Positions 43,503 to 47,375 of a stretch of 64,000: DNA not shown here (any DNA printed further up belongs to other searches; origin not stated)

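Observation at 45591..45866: Roughly 90-residue extra segment in IleS after the KMSKS-like motif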

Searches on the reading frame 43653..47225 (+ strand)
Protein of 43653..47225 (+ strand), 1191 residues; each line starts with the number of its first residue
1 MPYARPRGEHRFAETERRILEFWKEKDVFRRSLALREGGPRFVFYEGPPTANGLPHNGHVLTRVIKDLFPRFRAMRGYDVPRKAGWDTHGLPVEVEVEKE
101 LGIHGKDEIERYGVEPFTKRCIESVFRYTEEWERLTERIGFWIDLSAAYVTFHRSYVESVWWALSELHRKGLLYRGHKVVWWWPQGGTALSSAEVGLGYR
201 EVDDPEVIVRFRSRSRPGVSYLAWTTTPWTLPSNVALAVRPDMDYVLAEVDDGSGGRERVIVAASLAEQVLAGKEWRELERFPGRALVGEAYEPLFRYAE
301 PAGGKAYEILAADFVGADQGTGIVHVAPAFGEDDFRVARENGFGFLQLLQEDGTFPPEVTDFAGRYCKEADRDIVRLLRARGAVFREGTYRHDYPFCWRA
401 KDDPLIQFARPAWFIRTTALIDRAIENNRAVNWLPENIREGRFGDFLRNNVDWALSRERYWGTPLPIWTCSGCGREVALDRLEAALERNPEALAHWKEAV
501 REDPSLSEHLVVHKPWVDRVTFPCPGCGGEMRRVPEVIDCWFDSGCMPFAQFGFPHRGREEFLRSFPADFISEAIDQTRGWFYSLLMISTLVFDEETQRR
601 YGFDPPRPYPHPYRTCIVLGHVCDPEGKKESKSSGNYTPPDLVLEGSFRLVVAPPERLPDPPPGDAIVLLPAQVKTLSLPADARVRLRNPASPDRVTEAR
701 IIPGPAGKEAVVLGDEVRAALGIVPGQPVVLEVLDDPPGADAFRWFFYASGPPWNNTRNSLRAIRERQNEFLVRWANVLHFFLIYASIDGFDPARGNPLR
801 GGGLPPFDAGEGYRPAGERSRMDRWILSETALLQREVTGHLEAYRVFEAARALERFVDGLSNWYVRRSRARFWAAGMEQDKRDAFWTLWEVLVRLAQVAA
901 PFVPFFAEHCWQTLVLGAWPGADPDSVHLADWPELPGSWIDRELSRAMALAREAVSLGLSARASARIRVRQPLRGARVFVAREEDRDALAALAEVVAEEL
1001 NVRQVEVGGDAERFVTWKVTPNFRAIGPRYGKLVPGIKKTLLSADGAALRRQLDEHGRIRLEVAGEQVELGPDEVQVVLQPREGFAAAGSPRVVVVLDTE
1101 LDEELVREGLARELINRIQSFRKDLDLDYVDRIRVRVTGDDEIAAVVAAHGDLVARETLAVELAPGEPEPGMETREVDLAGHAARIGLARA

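Call 4: search_protein_families(library=pfam, proteins=[window:43653-47225:+], max_evalue=1)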
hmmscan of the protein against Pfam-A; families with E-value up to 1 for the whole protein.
window:43653-47225:+ (1191 aa): 8 families
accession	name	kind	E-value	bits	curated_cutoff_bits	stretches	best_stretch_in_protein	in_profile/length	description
PF00133.28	tRNA-synt_1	-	2.9e-107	359.4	22.7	1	19-746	2-401/414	tRNA synthetases class I (I, L, M and V)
PF19302.4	DUF5915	-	5.8e-47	160.2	27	1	994-1190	2-194/195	Domain of unknown function (DUF5915)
PF08264.19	Anticodon_1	-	2.3e-31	109.1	25.1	1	823-974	1-145/148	Anticodon-binding domain of tRNA ligase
PF09334.17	tRNA-synt_1g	-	8.1e-08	31.9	20.1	1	51-111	10-69/391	tRNA synthetases class I (M)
PF13603.12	tRNA-synt_1_2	-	0.02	14.8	25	1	299-351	90-142/185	Leucyl-tRNA synthetase, editing domain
PF13005.12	zf-IS66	-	0.054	14.4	27.3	0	524-537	4-17/46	zinc-finger binding domain of transposase IS66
PF01258.23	zf-dskA_traR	-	0.12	12.9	24.9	1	470-484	6-20/36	Prokaryotic dksA/traR C4-type zinc finger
PF13913.12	zf-C2HC_2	-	0.26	11.5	27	1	469-483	4-18/25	zinc-finger of a C2HC-type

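Call 5: search_solved_structures(query=window:43653-47225:+, show_alignments=2)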
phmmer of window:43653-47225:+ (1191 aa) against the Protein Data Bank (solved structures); distinct sequences matched with E-value up to 0.001: 52.
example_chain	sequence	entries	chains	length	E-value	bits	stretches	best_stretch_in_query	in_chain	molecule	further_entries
8c8v_A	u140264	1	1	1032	1e-274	917.4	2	13-643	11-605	Isoleucine--tRNA ligase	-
8c8u_A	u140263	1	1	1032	3.7e-274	915.6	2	13-643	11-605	Isoleucine--tRNA ligase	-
8c9d_A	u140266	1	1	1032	3e-273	912.6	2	13-643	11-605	Isoleucine--tRNA ligase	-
8c8w_A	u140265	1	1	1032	8.8e-272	907.7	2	13-643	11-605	Isoleucine--tRNA ligase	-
1ile_A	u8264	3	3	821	9.8e-222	741.9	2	7-640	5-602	ISOLEUCYL-TRNA SYNTHETASE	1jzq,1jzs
9w01_B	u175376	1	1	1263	1.6e-190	638.6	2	12-643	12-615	Isoleucine--tRNA ligase, cytoplasmic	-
8wnd_A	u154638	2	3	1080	3.3e-183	614.3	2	10-645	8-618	isoleucine--tRNA ligase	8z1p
9wqs_A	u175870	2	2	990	1.9e-172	578.6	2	10-645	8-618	Isoleucine--tRNA ligase, cytoplasmic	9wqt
7d5c_A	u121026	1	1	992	2.2e-172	578.4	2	10-645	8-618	Isoleucine--tRNA ligase, cytoplasmic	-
6ldk_A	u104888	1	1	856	1.7e-160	539.1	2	6-645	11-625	Isoleucine--tRNA ligase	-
1ffy_A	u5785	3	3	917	1.2e-85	291.2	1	15-646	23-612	ISOLEUCYL-TRNA SYNTHETASE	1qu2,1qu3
8c9e_A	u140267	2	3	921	4.8e-79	269.3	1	15-645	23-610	Isoleucine--tRNA ligase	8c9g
8c9f_A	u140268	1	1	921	1.3e-76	261.2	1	15-645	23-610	Isoleucine--tRNA ligase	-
8wnf_A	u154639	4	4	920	1.9e-53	184.5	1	16-645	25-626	Isoleucine--tRNA ligase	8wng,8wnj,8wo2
8wni_A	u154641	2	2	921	1.9e-53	184.5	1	16-645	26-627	Isoleucine--tRNA ligase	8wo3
1wk8_A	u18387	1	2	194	2.3e-38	134.5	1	197-395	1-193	Isoleucyl-tRNA synthetase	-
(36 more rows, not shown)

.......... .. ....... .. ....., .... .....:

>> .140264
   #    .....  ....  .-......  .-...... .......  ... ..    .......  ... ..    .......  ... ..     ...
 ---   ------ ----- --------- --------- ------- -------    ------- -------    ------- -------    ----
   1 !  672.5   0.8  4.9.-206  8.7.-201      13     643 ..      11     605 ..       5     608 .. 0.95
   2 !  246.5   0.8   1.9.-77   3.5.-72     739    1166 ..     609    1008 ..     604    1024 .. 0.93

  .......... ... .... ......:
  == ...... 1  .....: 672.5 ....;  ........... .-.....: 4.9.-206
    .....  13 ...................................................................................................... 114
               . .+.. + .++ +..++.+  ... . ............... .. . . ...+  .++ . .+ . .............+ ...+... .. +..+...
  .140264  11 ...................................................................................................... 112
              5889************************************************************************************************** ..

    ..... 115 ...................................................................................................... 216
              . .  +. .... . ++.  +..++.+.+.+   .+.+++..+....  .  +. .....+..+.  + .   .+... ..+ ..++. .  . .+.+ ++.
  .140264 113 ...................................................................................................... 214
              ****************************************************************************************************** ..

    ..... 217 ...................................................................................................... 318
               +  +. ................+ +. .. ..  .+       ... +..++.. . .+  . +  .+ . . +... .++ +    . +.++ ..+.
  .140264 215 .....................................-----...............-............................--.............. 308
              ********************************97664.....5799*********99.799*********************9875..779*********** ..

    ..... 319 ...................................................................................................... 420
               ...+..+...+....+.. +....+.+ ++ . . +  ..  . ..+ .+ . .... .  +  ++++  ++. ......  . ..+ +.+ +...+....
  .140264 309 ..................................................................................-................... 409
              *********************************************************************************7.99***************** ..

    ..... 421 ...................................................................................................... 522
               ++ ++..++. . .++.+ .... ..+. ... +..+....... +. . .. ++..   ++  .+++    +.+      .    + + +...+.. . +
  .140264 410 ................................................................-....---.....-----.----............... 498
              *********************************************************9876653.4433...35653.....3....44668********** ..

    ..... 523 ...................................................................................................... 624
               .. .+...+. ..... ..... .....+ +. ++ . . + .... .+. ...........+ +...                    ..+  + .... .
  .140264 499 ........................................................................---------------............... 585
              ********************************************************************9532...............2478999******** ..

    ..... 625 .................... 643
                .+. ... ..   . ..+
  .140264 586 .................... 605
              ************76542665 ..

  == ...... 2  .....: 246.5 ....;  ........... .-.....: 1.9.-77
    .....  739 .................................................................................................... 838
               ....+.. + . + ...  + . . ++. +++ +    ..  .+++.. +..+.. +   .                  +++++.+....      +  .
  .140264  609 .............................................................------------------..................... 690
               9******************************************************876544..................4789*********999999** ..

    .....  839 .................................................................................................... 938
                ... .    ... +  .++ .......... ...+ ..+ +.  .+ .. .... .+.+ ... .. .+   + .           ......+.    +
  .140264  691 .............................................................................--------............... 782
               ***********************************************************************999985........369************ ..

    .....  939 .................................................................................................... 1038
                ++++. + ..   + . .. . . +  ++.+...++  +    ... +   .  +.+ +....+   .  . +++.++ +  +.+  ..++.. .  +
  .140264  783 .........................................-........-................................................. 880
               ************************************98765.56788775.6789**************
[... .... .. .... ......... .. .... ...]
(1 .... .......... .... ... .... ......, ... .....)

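Call 8: find_homologous_proteins(query=window:43653-47225:+, max_evalue=1e-50)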
Query window:43653-47225:+ (1191 aa): 8000 proteins with E <= 1e-50 among 8000 candidates; the best 120 are listed.
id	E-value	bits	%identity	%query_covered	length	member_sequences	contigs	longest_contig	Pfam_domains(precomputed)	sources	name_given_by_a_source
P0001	0.0e+0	2771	100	100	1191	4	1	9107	PF09334.18,PF08264.20,PF00133.29,PF19302.5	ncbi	-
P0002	0.0e+0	2044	74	100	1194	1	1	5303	PF09334.18,PF08264.20,PF00133.29,PF19302.5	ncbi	-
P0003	0.0e+0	2035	72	100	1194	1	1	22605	PF09334.18,PF08264.20,PF00133.29,PF19302.5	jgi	jgi:isoleucyl-tRNA synthetase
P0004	0.0e+0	2031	73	100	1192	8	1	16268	PF09334.18,PF08264.20,PF00133.29,PF19302.5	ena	-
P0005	0.0e+0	2022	72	100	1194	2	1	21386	PF09334.18,PF08264.20,PF00133.29,PF19302.5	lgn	-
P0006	0.0e+0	2021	73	100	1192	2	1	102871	PF09334.18,PF08264.20,PF00133.29,PF19302.5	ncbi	-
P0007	0.0e+0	1995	72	99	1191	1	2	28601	PF09334.18,PF08264.20,PF00133.29,PF19302.5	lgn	-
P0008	0.0e+0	1993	71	100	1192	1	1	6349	PF09334.18,PF08264.20,PF00133.29,PF19302.5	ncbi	-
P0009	0.0e+0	1987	71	100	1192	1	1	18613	PF09334.18,PF08264.20,PF00133.29,PF19302.5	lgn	-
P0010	0.0e+0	1987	73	98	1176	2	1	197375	PF09334.18,PF08264.20,PF00133.29,PF19302.5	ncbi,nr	ncbi:MAG: isoleucine--tRNA ligase [Acidobacteria bacterium]|nr:isoleucine--tRNA ligase [Acidobacteri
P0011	0.0e+0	1978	72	100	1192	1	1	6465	PF09334.18,PF08264.20,PF00133.29,PF19302.5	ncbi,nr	ncbi:MAG: isoleucine--tRNA ligase [Acidobacteria bacterium]|nr:MAG: isoleucine--tRNA ligase [Acidoba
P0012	0.0e+0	1972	70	100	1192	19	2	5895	PF09334.18,PF08264.20,PF00133.29,PF19302.5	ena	-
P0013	0.0e+0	1972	71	100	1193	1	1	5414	PF09334.18,PF08264.20,PF00133.29,PF19302.5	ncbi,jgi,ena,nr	ncbi:MAG: isoleucine--tRNA ligase [Acidobacteriota bacterium]|nr:isoleucine--tRNA ligase [Acidobacte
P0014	0.0e+0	1971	70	100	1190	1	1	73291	PF09334.18,PF08264.20,PF00133.29,PF19302.5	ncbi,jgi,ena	-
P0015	0.0e+0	1966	71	100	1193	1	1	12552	PF09334.18,PF08264.20,PF00133.29,PF19302.5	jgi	jgi:isoleucyl-tRNA synthetase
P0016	0.0e+0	1922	69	100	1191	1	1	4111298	PF09334.18,PF08264.20,PF00133.29,PF19302.5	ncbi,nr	ncbi:MAG: isoleucine--tRNA ligase [Acidobacteriota bacterium]|nr:MAG: isoleucine--tRNA ligase [Acido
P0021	0.0e+0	1866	68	100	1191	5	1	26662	PF09334.18,PF08264.20,PF00133.29,PF19302.5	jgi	jgi:isoleucyl-tRNA synthetase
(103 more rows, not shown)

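Call 56: list_cluster_members(proteins=[P0001, P0121])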
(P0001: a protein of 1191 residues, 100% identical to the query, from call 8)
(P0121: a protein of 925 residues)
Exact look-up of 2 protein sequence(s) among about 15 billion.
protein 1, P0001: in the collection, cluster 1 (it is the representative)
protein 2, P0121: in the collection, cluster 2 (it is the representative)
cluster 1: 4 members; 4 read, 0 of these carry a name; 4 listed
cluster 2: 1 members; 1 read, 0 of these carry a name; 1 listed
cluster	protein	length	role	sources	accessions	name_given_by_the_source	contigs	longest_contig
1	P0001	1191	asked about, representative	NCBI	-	-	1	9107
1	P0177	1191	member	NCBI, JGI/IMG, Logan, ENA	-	-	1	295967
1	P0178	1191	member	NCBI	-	-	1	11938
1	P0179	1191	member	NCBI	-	-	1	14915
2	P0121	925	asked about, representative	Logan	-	-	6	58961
